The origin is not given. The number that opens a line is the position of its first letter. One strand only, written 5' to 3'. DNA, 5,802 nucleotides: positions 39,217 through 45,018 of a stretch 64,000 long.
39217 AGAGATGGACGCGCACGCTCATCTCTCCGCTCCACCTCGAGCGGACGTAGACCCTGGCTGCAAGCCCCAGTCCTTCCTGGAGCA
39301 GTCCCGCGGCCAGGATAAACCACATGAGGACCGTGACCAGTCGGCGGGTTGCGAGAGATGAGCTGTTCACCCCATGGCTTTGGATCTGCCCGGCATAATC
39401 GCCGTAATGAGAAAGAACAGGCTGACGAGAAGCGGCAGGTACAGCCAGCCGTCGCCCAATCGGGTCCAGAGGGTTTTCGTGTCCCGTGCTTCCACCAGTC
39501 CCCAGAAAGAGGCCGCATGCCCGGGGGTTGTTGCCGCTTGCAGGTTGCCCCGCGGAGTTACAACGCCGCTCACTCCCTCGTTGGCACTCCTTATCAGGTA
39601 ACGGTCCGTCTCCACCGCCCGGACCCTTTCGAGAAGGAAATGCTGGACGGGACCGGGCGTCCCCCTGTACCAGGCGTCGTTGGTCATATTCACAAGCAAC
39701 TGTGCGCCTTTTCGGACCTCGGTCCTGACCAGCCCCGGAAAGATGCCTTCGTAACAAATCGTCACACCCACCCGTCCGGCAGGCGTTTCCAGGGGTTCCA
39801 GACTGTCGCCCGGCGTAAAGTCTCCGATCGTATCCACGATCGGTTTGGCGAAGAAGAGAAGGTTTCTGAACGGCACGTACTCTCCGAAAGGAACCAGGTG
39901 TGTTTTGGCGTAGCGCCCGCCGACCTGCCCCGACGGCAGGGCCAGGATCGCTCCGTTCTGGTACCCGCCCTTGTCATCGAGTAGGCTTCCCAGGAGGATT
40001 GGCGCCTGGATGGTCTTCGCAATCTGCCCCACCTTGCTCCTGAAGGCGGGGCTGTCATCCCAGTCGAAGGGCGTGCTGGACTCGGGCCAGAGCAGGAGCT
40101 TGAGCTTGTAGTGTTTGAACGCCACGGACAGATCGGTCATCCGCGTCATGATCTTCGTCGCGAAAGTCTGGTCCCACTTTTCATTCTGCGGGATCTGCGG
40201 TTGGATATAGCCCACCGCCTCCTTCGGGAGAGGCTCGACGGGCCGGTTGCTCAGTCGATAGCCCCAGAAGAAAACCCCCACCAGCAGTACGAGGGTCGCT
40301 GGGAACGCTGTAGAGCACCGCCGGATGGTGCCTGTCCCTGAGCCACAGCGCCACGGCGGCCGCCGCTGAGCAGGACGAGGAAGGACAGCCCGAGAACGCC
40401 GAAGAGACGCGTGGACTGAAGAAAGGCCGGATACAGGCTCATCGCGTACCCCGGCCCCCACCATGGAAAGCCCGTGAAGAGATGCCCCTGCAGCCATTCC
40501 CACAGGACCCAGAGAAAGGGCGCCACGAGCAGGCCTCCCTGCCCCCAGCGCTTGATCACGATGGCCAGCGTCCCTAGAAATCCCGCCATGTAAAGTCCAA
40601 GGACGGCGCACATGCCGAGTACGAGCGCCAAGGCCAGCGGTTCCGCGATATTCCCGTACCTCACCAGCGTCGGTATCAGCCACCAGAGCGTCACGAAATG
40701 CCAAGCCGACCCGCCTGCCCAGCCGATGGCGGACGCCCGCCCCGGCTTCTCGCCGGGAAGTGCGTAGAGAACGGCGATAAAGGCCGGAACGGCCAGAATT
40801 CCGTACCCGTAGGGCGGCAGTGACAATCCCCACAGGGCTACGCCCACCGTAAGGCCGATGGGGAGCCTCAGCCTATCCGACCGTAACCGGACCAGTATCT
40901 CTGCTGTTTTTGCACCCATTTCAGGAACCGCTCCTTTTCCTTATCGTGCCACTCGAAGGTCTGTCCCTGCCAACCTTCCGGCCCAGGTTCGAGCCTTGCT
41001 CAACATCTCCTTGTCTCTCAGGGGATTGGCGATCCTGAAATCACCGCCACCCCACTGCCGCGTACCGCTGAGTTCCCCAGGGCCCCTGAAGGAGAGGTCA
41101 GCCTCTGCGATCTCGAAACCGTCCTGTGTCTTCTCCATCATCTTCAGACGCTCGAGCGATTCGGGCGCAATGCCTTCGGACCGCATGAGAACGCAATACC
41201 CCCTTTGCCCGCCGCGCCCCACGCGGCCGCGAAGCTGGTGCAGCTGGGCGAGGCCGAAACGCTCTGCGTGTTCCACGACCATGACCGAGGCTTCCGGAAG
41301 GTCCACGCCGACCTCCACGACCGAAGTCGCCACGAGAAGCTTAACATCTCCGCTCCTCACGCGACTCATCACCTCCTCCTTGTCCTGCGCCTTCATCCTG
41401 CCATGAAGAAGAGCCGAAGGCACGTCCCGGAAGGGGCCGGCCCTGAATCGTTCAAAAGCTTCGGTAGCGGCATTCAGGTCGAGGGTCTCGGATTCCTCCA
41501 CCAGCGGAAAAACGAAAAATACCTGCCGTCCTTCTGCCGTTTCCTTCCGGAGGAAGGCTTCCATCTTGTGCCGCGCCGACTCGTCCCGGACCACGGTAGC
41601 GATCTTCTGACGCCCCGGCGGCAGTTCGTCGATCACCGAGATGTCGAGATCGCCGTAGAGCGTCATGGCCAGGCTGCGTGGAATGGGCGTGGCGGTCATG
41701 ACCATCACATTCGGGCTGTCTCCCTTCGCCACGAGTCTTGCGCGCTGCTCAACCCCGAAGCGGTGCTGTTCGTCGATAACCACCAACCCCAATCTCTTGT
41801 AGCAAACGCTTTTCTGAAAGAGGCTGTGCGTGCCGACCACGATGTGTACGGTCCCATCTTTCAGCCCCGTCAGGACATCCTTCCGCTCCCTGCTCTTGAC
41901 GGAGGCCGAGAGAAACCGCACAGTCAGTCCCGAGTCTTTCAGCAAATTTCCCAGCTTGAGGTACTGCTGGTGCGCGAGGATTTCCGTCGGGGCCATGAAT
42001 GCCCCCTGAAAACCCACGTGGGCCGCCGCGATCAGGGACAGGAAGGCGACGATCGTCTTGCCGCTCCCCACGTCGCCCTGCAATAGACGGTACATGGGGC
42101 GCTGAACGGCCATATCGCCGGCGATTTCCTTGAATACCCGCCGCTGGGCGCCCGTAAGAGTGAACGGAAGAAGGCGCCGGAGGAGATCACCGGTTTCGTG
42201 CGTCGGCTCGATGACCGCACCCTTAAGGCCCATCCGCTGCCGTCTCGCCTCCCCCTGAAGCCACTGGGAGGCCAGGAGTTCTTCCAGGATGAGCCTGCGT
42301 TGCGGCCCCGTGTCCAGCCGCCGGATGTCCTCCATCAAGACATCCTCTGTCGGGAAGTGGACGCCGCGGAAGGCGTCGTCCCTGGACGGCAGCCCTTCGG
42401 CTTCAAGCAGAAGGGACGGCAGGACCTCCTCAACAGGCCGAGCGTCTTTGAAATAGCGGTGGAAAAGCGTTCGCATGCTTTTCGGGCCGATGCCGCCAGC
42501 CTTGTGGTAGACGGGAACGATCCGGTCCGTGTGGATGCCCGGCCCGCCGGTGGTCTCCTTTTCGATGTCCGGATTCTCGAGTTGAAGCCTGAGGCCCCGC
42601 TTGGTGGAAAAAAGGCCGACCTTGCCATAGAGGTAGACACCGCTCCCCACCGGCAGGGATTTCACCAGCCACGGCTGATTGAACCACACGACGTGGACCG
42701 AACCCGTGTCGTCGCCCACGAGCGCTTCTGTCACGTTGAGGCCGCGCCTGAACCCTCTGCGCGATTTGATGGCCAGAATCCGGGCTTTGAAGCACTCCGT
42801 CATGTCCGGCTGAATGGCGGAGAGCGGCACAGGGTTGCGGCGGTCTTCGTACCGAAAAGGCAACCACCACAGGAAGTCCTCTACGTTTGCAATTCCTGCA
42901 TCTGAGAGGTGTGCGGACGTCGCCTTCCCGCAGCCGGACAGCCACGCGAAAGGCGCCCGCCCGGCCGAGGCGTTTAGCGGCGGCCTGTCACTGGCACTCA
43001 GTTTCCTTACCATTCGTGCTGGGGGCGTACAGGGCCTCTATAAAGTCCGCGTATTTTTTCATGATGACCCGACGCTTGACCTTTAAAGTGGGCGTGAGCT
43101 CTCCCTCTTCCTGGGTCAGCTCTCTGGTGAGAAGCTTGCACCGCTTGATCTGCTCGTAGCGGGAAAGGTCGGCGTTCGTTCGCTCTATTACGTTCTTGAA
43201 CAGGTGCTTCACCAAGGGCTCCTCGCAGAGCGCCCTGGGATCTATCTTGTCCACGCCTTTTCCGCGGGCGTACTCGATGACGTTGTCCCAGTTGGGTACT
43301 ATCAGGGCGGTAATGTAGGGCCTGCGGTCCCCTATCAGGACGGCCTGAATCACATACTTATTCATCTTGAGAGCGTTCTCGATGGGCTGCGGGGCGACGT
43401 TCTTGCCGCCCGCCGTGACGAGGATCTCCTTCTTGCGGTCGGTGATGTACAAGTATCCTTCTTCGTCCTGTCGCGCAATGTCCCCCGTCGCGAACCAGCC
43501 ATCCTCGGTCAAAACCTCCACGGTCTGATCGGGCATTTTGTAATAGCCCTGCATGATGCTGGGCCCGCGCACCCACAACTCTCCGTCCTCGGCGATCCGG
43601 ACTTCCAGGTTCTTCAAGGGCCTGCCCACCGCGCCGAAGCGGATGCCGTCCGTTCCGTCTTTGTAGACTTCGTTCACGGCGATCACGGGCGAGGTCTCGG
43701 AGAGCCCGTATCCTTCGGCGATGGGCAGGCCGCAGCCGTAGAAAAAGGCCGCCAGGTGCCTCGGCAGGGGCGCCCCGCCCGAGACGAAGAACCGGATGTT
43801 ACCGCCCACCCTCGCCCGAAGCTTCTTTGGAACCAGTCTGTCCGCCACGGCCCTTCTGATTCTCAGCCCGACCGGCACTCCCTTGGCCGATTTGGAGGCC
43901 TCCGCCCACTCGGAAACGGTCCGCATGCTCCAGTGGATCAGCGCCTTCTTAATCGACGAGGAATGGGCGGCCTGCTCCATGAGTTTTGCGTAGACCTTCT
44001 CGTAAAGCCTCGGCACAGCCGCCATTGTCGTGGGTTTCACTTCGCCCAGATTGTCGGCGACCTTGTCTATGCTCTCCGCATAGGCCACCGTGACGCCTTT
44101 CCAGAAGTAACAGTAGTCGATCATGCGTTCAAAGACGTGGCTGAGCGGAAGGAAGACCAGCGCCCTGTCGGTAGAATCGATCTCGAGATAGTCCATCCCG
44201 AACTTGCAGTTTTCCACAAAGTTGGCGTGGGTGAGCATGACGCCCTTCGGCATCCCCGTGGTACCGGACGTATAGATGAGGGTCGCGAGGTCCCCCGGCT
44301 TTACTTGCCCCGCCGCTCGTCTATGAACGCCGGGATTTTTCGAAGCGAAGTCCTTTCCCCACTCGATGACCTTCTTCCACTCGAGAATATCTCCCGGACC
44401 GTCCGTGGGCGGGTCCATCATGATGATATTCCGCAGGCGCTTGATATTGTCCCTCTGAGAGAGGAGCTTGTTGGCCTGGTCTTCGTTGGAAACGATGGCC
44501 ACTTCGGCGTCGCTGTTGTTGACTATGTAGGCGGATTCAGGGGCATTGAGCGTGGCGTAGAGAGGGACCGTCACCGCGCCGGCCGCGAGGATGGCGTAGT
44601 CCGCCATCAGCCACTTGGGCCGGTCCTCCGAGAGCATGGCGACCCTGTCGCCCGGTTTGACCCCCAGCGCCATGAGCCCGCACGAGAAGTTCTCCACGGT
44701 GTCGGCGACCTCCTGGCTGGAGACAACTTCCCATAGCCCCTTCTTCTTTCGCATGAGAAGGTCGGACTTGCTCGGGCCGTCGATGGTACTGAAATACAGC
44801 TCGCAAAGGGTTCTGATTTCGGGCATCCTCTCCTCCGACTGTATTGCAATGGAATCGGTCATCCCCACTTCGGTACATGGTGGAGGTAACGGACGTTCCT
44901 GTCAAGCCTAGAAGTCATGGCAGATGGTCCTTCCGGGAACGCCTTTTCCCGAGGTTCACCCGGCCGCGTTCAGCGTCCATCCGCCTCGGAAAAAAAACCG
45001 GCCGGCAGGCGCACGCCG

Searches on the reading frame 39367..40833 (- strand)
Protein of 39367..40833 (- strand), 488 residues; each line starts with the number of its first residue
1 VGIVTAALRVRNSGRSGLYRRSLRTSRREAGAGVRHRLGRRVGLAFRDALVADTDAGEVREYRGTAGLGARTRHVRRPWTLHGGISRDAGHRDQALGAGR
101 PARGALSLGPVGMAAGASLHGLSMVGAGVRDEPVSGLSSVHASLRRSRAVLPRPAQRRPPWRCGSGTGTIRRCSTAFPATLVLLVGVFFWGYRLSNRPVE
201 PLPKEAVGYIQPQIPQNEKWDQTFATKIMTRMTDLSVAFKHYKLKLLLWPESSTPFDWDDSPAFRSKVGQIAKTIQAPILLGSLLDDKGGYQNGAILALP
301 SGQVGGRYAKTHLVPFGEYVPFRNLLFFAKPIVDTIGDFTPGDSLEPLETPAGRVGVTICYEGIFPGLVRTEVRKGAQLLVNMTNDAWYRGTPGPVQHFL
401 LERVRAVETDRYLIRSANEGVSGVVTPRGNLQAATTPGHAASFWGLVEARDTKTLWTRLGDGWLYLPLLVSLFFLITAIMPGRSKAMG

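Call 44: search_protein_families(library=pfam, proteins=[window:39367-40833:-], max_evalue=0.0001)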
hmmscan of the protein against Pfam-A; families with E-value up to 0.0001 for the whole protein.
window:39367-40833:- (488 aa): 1 family
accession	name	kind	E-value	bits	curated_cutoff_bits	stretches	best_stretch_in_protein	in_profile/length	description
PF00795.27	CN_hydrolase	-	1.2e-29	103.8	23.2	1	225-434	14-233/256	Carbon-nitrogen hydrolase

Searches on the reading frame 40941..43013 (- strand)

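Call 45: search_protein_families(library=pfam, proteins=[window:40941-43013:-], max_evalue=0.0001)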
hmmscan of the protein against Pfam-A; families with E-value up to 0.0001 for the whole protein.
window:40941-43013:- (690 aa): 7 families
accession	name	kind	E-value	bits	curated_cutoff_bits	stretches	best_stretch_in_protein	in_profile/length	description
PF00270.35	DEAD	-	1.8e-22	80.3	26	1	289-448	3-164/167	DEAD/DEAH box helicase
PF17191.10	RecG_wedge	-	1.7e-21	76.9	23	1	25-186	5-157/162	RecG wedge domain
PF00271.37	Helicase_C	-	1.2e-20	74.2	23.5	1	488-602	10-110/110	Helicase conserved C-terminal domain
PF19833.4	RecG_dom3_C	-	8.7e-12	45.4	26.8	1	629-686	1-59/87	ATP-dependent DNA helicase RecG, domain 3, C-terminal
PF04851.21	ResIII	-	2.1e-09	37.9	22.5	1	289-443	7-162/164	Type III restriction enzyme, res subunit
PF01336.31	tRNA_anti-codon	-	7e-07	29.5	27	1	77-151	5-73/75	OB-fold nucleic acid binding domain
PF22590.2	Cas3-like_C_2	-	4.5e-05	24.1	27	0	518-601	17-104/106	CRISPR-associated nuclease/helicase Cas3, C-terminal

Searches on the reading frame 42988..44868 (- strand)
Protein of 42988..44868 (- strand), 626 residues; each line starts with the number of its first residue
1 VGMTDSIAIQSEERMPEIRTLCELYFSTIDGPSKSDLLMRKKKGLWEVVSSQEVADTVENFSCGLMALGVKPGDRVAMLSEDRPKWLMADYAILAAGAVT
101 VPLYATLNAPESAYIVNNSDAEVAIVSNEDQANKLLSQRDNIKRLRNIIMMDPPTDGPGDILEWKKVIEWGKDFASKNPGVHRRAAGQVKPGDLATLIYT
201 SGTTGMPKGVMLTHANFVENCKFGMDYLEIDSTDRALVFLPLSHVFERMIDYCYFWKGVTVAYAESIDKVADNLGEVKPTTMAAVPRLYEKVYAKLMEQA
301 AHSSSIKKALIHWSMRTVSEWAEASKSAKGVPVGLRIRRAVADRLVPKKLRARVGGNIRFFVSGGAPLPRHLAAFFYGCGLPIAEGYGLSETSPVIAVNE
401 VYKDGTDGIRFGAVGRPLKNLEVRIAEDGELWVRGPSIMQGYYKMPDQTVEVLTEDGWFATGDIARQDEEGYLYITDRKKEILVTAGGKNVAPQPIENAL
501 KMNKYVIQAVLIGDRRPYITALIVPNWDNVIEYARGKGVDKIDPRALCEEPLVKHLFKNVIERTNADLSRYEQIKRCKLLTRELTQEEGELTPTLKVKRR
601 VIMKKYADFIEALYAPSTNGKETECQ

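Call 3: search_protein_families(library=pfam, proteins=[window:42988-44868:-], max_evalue=0.01)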
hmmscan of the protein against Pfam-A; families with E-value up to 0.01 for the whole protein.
window:42988-44868:- (626 aa): 2 families
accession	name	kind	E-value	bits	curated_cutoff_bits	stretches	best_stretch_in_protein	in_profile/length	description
PF00501.34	AMP-binding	-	2.5e-79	267.3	29.9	1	47-443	20-384/384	AMP-binding enzyme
PF23562.2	AMP-binding_C_3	-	6.4e-15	56.1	20.8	1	481-615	2-121/124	AMP-binding enzyme C-terminal domain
